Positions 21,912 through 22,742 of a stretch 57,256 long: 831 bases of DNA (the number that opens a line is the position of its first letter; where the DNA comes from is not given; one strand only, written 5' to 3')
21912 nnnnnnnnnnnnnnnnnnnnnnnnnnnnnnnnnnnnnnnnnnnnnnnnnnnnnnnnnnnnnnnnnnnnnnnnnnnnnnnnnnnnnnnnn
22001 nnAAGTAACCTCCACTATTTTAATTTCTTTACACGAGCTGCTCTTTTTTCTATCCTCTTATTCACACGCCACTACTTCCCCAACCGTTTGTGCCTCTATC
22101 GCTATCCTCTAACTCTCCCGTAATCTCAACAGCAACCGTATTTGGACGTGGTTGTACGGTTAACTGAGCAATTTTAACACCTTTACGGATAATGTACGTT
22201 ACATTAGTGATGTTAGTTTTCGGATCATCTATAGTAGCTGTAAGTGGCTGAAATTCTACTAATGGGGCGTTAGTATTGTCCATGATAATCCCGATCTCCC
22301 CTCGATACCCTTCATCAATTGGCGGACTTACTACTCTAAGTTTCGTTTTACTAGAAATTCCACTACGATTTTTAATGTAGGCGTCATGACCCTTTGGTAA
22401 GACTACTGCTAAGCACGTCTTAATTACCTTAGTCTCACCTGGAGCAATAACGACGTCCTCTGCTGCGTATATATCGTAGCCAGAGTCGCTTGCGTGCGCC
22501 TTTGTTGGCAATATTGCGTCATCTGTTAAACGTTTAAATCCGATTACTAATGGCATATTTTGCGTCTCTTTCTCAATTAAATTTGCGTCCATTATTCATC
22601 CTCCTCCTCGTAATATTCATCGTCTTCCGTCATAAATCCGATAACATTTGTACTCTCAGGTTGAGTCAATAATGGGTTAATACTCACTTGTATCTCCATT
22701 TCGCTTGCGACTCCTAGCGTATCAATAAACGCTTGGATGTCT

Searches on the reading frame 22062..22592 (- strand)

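Call 114: search_protein_families(library=pfam, max_evalue=0.0001, proteins=[window:22062-22592:-])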
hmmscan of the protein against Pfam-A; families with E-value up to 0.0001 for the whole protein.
window:22062-22592:- (176 aa): 1 family
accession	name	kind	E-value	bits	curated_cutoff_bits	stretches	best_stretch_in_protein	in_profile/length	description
PF00692.24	dUTPase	-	5.2e-21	75.2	22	1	25-108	2-84/129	dUTPase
